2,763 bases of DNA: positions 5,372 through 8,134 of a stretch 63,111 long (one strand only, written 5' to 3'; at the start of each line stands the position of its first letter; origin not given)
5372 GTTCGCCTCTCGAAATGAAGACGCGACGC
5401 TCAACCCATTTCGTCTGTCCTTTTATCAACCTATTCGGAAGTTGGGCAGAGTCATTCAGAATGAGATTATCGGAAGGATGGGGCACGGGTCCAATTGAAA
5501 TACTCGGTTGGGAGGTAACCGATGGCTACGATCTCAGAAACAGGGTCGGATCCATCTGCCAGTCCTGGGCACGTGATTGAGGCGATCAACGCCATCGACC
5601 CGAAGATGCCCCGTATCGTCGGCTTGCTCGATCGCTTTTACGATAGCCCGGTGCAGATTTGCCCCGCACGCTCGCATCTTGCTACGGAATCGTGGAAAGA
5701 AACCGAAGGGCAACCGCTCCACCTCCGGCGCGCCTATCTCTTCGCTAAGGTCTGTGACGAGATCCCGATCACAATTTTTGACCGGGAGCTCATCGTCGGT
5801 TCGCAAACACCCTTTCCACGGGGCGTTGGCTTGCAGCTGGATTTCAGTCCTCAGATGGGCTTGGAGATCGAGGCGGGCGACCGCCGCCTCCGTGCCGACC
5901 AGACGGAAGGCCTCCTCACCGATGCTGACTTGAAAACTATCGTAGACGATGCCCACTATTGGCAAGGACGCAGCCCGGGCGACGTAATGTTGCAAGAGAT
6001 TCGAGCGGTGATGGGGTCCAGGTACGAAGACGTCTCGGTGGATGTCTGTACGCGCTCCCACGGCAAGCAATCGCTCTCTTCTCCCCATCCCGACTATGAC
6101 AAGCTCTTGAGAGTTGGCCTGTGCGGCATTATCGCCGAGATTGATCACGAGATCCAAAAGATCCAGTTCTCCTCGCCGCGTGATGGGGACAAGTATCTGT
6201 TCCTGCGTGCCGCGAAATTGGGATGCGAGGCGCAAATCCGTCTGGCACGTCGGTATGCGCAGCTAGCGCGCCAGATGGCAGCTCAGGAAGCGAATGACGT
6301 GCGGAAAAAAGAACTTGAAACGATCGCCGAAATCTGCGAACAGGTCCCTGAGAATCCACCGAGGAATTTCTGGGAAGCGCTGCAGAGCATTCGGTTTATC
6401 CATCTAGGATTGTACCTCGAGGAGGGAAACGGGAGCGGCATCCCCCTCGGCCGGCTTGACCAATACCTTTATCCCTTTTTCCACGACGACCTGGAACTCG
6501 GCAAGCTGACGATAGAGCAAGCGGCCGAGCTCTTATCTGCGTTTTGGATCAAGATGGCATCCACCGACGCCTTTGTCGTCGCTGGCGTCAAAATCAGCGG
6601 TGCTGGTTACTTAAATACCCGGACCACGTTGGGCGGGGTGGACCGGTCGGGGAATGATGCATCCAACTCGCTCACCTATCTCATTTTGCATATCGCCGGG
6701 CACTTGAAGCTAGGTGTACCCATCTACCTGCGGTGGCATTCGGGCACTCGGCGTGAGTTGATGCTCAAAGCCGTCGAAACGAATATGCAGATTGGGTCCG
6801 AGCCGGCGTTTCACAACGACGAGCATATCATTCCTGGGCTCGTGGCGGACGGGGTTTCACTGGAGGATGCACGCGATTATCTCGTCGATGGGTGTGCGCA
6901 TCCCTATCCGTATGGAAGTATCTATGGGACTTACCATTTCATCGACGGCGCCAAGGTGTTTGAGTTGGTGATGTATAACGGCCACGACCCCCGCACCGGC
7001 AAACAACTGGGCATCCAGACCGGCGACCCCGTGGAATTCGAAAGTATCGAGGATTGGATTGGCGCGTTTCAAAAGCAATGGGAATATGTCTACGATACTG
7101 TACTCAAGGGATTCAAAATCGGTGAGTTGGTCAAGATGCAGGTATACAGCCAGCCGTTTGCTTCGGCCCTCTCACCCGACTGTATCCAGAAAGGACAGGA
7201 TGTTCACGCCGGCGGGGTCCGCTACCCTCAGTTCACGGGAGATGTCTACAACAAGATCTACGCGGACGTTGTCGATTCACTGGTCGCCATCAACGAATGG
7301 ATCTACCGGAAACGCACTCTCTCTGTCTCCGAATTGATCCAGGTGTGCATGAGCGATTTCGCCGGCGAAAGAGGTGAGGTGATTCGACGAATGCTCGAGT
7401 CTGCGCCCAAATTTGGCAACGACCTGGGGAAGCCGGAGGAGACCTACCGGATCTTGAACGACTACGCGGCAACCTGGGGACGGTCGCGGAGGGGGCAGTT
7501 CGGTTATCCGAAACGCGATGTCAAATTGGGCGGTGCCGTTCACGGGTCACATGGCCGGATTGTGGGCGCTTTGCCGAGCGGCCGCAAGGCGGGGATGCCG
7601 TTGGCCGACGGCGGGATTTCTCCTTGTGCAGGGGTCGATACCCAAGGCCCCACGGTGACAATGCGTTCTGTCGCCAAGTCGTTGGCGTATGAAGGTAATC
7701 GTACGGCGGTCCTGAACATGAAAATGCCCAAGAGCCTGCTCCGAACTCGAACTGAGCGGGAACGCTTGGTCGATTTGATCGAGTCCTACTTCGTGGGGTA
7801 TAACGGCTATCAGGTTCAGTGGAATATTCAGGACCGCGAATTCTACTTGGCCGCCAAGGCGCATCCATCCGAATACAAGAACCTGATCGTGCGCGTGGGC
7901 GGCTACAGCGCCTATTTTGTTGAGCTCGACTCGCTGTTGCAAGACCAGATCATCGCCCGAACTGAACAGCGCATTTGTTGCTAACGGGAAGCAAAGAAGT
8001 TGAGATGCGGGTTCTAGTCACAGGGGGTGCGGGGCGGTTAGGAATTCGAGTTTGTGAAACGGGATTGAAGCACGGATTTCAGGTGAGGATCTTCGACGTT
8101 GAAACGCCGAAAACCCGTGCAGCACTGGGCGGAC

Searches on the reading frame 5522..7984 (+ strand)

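Call 10: search_protein_families(library=pfam, proteins=[window:5522-7984:+], max_evalue=0.001)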
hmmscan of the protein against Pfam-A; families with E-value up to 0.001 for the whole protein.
window:5522-7984:+ (820 aa): 2 families
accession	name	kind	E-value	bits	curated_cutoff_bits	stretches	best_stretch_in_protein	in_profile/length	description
PF02901.20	PFL-like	-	1.4e-142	477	24.3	1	40-637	15-606/647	Pyruvate formate lyase-like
PF01228.26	Gly_radical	-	6.9e-21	75.2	22.2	1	697-800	3-106/106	Glycine radical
